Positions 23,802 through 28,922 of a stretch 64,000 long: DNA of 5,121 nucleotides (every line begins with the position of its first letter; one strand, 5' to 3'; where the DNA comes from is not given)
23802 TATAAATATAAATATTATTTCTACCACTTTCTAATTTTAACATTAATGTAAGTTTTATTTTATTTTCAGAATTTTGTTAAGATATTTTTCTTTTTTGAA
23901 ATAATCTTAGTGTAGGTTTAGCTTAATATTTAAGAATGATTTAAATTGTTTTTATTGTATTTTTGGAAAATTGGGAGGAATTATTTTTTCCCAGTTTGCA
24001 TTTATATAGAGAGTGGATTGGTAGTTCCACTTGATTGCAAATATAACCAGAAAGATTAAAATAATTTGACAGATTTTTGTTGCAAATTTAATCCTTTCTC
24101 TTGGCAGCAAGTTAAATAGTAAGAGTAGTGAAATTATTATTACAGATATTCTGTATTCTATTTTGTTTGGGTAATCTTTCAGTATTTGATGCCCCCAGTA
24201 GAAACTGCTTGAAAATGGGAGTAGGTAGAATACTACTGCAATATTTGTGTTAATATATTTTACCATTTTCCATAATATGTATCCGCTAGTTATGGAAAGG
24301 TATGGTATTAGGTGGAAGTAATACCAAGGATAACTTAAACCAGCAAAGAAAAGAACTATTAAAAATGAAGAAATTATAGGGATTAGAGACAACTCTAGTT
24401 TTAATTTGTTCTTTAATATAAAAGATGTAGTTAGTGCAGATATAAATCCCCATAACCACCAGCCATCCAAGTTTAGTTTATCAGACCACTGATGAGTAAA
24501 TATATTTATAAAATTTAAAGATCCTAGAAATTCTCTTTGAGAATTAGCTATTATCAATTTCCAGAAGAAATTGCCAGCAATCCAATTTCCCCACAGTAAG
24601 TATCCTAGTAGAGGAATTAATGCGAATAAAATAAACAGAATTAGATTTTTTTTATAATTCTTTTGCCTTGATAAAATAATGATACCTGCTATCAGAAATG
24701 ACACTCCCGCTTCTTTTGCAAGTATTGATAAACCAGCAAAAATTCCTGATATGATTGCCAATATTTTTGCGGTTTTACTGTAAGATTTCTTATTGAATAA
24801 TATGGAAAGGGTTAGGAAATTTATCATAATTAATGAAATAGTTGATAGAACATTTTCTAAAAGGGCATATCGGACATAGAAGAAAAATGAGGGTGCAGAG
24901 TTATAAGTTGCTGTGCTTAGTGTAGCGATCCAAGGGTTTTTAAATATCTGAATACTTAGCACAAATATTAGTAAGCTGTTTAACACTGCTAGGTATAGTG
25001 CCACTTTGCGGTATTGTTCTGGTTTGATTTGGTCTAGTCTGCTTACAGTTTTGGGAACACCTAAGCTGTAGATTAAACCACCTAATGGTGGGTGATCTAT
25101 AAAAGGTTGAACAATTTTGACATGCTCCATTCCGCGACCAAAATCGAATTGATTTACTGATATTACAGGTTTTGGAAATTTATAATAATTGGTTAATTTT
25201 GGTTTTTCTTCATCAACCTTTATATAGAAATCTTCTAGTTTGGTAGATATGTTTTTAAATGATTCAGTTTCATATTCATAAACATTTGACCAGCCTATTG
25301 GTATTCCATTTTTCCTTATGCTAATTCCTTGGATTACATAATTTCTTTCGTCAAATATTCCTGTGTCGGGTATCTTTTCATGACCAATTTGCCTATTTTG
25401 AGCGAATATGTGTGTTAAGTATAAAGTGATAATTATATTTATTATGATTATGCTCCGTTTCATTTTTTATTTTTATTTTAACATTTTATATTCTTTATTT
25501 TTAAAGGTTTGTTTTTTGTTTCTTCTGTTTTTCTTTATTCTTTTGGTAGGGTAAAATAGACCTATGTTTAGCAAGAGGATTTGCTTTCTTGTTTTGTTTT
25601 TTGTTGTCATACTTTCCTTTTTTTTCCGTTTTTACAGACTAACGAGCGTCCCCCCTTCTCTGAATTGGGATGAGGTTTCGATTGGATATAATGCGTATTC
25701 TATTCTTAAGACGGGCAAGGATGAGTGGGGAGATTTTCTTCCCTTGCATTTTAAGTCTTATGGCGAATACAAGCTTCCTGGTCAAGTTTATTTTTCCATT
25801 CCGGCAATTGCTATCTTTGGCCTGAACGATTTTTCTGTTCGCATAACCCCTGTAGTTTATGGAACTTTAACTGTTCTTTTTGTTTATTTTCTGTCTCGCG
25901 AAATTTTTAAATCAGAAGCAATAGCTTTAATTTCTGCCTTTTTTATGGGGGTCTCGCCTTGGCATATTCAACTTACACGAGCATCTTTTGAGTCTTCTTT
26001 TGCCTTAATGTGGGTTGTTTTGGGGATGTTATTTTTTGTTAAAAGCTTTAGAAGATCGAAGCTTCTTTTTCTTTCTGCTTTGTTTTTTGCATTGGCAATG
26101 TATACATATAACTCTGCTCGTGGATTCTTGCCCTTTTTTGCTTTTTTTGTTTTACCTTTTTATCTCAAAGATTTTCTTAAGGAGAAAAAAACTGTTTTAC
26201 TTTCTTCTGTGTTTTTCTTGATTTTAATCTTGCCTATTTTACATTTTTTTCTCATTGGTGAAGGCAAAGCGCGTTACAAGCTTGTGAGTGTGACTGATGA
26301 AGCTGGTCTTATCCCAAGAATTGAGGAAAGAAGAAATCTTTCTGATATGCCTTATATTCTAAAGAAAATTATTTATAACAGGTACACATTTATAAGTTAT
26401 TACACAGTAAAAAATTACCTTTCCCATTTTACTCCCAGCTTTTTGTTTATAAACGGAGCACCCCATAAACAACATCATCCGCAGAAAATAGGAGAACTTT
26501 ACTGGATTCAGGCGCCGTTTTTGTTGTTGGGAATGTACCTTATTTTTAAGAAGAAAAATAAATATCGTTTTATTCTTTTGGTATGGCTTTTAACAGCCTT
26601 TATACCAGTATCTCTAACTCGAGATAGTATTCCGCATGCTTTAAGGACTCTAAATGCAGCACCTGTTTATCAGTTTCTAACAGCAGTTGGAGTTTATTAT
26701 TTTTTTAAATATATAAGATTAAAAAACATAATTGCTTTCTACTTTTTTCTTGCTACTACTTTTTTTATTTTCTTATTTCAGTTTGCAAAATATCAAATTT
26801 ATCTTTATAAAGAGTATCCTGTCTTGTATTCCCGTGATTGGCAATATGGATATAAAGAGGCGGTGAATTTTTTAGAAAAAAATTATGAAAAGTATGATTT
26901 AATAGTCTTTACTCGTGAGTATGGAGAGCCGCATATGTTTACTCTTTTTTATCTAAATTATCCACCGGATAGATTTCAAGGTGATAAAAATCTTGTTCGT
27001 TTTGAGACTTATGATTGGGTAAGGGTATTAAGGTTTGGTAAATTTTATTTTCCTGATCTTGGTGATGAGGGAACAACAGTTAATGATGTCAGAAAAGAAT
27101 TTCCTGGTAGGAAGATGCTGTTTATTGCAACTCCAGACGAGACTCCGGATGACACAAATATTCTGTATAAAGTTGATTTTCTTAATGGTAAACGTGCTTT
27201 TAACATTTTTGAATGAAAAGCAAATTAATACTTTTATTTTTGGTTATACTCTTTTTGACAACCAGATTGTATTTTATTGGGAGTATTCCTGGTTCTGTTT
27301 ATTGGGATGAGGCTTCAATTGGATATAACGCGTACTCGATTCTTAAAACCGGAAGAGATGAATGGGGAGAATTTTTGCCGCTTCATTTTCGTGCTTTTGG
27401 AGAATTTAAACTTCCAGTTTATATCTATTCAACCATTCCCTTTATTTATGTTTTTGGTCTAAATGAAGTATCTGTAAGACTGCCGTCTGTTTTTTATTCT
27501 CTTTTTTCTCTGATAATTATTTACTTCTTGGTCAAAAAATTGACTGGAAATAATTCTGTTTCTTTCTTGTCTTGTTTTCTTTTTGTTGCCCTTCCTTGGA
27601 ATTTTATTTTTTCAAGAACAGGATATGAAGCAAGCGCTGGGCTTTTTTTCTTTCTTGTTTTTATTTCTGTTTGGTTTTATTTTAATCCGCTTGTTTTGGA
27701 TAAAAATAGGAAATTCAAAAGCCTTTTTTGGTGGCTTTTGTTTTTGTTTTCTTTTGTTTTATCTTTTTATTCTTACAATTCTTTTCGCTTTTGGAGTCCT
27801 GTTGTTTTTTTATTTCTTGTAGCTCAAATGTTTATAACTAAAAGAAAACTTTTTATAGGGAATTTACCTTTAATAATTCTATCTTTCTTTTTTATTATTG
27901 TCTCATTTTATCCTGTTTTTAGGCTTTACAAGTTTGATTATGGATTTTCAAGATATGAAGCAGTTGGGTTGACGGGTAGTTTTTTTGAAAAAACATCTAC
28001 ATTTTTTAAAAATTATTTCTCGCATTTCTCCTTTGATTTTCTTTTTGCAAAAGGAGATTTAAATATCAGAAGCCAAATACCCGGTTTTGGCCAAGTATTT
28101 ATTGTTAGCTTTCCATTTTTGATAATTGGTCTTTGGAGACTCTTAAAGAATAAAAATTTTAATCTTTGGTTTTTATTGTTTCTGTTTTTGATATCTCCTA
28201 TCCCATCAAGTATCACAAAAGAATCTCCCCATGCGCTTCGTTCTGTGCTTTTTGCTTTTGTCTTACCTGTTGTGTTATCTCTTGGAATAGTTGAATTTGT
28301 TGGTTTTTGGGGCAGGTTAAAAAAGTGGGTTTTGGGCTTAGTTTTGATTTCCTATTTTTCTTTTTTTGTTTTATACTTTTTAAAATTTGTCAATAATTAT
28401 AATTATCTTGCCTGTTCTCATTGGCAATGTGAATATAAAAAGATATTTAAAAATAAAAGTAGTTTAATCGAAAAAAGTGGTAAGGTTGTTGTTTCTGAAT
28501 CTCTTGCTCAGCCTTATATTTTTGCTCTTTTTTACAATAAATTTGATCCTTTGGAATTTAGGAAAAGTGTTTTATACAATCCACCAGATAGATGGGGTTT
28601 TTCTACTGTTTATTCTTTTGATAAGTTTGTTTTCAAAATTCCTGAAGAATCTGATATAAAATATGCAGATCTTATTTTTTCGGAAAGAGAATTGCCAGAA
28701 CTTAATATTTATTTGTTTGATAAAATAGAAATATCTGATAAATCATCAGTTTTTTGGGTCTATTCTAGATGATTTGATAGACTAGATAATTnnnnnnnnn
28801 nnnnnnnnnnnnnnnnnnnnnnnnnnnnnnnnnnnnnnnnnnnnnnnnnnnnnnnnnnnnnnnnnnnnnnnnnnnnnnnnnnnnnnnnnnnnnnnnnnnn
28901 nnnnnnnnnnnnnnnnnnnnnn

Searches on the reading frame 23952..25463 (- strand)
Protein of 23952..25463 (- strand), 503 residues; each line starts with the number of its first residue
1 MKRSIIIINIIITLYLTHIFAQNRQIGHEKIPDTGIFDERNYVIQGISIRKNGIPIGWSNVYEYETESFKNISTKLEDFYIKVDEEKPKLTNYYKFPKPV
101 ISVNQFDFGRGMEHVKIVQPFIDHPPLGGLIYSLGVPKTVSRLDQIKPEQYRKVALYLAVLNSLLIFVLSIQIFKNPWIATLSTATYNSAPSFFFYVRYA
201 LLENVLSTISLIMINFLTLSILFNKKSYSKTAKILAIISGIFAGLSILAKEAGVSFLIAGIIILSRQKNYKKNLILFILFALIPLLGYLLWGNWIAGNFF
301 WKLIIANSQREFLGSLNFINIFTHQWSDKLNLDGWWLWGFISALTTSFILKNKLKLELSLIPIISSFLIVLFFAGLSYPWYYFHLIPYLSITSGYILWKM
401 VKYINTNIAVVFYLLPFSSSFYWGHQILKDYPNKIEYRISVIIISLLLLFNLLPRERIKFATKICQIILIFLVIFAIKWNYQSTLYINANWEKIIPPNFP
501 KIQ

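Call 7: search_protein_families(library=pfam, proteins=[window:23952-25463:-], max_evalue=0.01)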
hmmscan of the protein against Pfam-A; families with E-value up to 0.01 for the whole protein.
window:23952-25463:- (503 aa): 0 families

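Call 61: search_protein_families(library=pfam, proteins=[window:23952-25460:-], max_evalue=10)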
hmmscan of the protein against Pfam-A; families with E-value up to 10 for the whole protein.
window:23952-25460:- (502 aa): 1 family
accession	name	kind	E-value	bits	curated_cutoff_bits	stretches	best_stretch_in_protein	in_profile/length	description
PF17319.7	DUF5362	-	0.022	15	25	1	227-272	7-52/94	Family of unknown function (DUF5362)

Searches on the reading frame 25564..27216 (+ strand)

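Call 34: search_protein_families(library=pfam, proteins=[window:25564-27216:+], max_evalue=0.001)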
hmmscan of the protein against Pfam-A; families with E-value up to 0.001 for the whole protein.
window:25564-27216:+ (550 aa): 2 families
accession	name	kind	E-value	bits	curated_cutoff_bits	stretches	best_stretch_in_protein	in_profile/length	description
PF13231.12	PMT_2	-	2.5e-11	44.5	26.1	1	82-226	14-158/160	Dolichyl-phosphate-mannose-protein mannosyltransferase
PF02366.24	PMT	-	1.3e-10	41.7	22.7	1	14-225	3-230/245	Dolichyl-phosphate-mannose-protein mannosyltransferase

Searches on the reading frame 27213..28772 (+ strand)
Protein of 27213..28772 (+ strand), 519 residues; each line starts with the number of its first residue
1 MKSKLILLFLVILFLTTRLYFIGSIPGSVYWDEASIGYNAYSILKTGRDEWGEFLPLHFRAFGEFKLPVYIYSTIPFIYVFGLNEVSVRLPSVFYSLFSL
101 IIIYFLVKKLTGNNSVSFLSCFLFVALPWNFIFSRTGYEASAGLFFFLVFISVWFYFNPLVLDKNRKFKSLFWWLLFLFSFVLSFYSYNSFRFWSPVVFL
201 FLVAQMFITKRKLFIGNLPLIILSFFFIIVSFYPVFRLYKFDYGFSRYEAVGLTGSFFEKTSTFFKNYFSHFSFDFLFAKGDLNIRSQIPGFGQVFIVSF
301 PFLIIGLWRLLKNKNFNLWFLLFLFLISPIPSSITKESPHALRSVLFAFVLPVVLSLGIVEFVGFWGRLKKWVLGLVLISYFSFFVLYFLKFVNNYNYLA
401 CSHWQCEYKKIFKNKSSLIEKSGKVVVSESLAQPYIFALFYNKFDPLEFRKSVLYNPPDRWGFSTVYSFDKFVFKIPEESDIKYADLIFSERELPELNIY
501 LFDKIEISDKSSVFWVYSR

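Call 34: search_protein_families(library=pfam, proteins=[window:27213-28772:+], max_evalue=0.001)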
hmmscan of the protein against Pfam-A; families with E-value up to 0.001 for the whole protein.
window:27213-28772:+ (519 aa): 1 family
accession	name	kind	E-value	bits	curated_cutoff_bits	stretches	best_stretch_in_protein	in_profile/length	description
PF13231.12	PMT_2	-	6.8e-05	23.6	26.1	1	69-227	5-151/160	Dolichyl-phosphate-mannose-protein mannosyltransferase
